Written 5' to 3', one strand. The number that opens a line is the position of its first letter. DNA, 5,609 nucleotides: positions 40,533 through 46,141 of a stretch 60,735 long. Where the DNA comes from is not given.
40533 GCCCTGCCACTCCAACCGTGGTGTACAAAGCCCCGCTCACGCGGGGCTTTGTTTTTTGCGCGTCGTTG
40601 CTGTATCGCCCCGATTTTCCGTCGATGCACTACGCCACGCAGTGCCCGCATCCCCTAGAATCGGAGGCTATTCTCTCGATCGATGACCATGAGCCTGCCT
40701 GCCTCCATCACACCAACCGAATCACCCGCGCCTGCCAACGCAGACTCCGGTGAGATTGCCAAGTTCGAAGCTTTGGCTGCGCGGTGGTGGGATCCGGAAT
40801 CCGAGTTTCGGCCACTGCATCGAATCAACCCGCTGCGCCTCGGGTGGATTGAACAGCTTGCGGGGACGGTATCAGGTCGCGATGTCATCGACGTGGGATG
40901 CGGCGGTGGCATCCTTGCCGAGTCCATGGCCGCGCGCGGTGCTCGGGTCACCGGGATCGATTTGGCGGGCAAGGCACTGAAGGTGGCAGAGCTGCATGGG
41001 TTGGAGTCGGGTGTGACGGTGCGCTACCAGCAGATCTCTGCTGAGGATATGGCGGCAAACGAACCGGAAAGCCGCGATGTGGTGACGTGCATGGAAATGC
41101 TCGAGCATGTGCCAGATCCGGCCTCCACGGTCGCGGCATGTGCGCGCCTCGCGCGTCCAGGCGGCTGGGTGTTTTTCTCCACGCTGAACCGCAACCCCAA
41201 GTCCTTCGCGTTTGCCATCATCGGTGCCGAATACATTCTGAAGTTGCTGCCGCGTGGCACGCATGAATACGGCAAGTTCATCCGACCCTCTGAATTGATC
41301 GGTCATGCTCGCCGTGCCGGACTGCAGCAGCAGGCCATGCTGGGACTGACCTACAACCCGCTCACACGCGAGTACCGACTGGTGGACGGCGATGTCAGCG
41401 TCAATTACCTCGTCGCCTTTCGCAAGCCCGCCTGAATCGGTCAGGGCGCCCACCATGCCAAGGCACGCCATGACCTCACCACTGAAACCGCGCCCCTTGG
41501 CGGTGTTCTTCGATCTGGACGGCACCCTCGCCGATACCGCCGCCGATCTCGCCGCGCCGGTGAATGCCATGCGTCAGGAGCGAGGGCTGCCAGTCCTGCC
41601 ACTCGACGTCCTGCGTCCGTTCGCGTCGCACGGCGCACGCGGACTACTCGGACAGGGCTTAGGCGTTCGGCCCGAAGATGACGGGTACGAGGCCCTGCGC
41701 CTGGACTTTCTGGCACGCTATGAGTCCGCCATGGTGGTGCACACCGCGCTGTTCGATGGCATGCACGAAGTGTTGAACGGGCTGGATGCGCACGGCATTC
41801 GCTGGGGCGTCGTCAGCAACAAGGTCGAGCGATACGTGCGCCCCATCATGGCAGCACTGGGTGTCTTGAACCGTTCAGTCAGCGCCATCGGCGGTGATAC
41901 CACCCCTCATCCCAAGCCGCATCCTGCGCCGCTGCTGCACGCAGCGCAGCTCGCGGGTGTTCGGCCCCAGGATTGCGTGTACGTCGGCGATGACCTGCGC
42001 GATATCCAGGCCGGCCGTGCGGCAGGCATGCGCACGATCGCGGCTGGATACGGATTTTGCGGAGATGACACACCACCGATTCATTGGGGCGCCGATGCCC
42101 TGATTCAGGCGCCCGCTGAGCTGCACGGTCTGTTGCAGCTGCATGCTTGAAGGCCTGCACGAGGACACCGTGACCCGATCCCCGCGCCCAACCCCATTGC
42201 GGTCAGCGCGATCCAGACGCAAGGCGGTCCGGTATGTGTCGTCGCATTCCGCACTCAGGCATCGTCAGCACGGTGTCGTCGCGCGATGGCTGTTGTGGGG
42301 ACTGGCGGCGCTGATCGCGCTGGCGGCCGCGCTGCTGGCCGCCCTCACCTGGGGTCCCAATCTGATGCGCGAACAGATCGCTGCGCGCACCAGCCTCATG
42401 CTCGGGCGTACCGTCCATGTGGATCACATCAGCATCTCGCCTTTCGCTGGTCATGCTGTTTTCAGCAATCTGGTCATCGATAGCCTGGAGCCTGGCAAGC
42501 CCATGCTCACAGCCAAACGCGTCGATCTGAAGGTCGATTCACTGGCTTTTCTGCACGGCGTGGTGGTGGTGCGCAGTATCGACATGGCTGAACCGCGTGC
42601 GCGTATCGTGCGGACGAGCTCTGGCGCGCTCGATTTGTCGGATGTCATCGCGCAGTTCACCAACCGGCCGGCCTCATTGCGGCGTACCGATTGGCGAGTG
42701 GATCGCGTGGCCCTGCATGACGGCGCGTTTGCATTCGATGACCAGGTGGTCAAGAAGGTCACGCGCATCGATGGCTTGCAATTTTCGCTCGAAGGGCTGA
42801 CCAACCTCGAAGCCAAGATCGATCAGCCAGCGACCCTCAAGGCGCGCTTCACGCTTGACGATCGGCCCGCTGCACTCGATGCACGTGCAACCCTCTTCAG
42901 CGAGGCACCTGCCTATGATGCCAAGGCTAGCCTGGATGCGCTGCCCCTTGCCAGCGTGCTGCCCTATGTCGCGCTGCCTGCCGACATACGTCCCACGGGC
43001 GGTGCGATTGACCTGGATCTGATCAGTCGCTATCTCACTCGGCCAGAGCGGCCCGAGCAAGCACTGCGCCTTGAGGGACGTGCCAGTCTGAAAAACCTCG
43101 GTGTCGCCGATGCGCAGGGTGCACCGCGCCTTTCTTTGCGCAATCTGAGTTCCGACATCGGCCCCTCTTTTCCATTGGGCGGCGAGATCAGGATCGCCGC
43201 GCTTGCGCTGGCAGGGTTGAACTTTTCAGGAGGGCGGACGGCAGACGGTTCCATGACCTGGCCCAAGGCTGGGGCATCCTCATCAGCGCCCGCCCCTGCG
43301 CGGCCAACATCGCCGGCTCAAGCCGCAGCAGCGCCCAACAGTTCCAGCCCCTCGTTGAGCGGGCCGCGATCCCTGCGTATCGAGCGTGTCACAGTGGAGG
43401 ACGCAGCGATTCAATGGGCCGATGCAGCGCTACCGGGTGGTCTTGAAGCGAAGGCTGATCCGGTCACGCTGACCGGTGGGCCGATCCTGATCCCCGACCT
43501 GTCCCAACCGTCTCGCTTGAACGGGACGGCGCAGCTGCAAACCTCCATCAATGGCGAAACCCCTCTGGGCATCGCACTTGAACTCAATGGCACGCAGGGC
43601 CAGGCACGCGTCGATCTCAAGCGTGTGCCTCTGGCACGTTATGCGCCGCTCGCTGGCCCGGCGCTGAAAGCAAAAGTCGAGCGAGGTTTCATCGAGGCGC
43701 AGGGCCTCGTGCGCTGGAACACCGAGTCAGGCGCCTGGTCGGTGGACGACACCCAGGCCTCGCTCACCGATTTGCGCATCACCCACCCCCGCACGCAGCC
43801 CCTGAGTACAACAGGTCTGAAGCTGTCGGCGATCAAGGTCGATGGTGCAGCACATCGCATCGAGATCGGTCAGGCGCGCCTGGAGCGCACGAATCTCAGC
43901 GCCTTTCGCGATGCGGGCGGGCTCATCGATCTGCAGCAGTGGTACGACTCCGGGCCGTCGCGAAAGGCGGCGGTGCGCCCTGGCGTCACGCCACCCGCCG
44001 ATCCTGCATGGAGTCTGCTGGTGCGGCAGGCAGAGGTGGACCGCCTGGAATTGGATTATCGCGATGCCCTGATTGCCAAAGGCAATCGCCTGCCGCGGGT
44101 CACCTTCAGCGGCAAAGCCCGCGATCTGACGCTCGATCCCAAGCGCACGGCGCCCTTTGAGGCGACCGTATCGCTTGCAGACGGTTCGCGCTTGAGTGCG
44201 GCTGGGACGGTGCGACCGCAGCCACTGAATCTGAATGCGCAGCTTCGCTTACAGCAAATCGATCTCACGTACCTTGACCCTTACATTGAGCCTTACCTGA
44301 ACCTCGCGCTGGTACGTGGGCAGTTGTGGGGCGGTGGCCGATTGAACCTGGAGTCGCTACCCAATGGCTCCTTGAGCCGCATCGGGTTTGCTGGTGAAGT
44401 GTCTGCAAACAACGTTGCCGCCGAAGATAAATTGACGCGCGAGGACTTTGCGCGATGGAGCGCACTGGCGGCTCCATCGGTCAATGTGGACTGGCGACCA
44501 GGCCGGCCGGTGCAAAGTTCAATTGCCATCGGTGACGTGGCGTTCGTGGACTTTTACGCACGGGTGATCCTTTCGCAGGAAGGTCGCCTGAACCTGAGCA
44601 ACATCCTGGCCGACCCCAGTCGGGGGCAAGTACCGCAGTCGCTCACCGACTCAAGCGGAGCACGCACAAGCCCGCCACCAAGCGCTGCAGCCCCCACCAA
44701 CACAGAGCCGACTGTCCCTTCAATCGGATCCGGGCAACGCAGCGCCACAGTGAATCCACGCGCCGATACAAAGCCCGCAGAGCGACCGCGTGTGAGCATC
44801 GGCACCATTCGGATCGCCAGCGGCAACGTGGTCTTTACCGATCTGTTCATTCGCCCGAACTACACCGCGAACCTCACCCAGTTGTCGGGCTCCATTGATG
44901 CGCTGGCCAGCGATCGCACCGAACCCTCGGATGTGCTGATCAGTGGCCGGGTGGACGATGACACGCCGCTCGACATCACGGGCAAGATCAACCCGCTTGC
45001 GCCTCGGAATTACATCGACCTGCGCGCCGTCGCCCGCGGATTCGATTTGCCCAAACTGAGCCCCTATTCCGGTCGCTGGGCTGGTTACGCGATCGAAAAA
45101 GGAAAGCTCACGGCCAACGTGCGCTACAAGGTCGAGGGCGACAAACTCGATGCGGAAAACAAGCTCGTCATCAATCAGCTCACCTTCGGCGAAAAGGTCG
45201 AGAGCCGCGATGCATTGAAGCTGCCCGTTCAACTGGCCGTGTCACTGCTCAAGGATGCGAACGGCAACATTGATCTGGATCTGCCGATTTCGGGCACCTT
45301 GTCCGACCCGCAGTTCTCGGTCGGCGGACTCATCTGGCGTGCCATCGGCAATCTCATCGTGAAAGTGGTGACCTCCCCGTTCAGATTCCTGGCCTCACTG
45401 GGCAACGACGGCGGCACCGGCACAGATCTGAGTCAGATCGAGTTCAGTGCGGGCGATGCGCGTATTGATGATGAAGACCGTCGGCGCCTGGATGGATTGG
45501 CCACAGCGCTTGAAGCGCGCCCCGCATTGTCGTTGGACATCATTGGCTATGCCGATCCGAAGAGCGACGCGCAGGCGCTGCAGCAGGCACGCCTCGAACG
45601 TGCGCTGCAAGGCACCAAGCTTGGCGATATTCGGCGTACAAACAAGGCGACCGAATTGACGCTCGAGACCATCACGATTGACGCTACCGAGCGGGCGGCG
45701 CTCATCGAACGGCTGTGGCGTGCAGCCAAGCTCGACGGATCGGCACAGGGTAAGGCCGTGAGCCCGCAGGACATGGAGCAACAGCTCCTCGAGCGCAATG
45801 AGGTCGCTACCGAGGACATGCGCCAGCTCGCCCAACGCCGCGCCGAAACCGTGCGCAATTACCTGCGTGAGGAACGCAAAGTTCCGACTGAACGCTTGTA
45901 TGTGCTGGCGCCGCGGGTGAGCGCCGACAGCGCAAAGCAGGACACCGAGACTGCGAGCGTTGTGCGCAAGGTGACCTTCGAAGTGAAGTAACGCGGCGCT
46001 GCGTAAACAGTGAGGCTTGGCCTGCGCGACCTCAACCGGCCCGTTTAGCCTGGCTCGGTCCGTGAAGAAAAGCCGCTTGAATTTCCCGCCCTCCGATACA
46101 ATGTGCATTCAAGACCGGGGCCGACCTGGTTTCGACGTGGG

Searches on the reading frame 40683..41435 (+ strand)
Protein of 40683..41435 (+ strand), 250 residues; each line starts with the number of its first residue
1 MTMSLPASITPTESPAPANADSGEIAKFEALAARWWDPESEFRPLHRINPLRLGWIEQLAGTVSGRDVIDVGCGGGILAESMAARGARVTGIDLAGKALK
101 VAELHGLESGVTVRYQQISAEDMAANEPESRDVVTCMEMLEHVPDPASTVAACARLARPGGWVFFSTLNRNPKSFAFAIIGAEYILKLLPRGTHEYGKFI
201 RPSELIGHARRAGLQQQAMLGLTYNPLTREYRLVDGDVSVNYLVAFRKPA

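Call 82: search_protein_families(library=pfam, proteins=[window:40683-41435:+], max_evalue=0.00001)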
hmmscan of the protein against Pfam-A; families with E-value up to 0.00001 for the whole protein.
window:40683-41435:+ (250 aa): 8 families
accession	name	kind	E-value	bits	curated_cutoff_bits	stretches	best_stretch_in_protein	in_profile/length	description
PF13489.12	Methyltransf_23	-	5.9e-23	81.8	27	1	56-215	13-160/164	Methyltransferase domain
PF08241.18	Methyltransf_11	-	1.1e-22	80.9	21.2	1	69-165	1-95/95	Methyltransferase domain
PF13649.12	Methyltransf_25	-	1.8e-18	67.5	27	1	68-161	1-97/97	Methyltransferase domain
PF08242.18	Methyltransf_12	-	1.8e-15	57.9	30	1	69-163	1-98/98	Methyltransferase domain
PF13847.12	Methyltransf_31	-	7e-13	48.9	27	1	64-169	3-113/145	Methyltransferase domain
PF01209.24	Ubie_methyltran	-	1.5e-07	31.4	20.1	1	56-169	39-158/233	ubiE/COQ5 methyltransferase family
PF06325.19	PrmA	-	2.3e-06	27.7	22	1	51-166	150-259/296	Ribosomal protein L11 methyltransferase (PrmA)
PF02353.26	CMAS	-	3.6e-06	26.9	27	1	64-170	62-169/273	Mycolic acid cyclopropane synthetase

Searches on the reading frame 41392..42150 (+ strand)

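Call 82: search_protein_families(library=pfam, proteins=[window:41392-42150:+], max_evalue=0.00001)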
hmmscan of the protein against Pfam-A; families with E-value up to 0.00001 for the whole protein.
window:41392-42150:+ (252 aa): 4 families
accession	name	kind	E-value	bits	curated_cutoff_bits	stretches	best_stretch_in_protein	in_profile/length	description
PF13419.12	HAD_2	-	5.3e-32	111.8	23.8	1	38-217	1-177/178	Haloacid dehalogenase-like hydrolase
PF00702.32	Hydrolase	-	5.2e-26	92.7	26.4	1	37-212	3-191/191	haloacid dehalogenase-like hydrolase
PF12710.13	HAD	-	1.8e-12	48.5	27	1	38-208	1-188/189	haloacid dehalogenase-like hydrolase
PF13242.12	Hydrolase_like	-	6.1e-10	39.3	22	1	175-223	4-53/75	HAD-hyrolase-like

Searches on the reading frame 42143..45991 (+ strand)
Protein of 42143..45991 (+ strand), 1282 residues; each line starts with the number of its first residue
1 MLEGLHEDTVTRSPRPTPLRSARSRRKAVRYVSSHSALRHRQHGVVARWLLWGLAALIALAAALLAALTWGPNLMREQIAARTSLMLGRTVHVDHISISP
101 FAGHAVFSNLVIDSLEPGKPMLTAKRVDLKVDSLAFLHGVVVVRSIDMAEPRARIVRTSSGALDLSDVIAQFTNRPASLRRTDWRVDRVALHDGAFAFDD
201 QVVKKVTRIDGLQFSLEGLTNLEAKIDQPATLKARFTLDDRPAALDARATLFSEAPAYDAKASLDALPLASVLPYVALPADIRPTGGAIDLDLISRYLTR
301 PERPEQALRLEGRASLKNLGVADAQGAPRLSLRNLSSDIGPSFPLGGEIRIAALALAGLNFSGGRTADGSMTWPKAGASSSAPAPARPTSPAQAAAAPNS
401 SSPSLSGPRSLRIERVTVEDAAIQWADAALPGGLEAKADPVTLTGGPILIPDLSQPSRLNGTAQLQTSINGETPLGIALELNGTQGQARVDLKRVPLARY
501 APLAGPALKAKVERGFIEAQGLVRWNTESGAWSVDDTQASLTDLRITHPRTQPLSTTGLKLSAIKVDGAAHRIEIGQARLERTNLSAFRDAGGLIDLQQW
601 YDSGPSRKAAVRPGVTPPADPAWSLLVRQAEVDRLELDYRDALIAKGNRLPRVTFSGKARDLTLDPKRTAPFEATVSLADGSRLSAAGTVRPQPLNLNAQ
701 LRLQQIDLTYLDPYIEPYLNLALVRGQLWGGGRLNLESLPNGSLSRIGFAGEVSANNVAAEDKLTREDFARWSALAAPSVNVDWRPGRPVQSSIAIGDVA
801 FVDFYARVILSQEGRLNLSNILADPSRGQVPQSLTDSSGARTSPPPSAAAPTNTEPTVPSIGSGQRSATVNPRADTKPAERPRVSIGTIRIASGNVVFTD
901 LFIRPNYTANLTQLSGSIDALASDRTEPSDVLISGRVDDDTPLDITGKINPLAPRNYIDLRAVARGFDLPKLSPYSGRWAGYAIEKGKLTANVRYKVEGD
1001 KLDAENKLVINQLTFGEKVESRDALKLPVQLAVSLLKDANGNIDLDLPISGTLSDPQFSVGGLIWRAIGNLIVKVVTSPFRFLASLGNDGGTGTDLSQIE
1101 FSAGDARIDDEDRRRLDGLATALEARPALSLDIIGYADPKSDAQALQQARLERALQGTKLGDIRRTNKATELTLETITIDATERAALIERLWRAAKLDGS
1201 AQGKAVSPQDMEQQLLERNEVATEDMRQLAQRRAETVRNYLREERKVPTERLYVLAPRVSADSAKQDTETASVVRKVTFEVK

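Call 31: search_protein_families(library=ncbifam, proteins=[window:42143-45991:+], max_evalue=1e-20)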
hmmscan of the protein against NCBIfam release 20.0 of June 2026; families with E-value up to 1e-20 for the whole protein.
window:42143-45991:+ (1282 aa): 0 families

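Call 82: search_protein_families(library=pfam, proteins=[window:42143-45991:+], max_evalue=0.00001)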
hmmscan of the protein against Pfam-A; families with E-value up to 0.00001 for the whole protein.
window:42143-45991:+ (1282 aa): 4 families
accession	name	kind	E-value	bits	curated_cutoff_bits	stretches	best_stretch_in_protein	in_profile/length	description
PF05359.17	DUF748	-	3.4e-249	830.3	50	1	45-1252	13-1037/1037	Domain of Unknown Function (DUF748)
PF05170.20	AsmA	-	8.7e-11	41.8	29.8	0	315-436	67-187/607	AsmA family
PF00691.25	OmpA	-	2.5e-08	34.6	27.2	0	1223-1256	46-78/98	OmpA family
PF13116.12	YhdP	-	1.7e-06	26.7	46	0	48-217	9-174/1224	YhdP protein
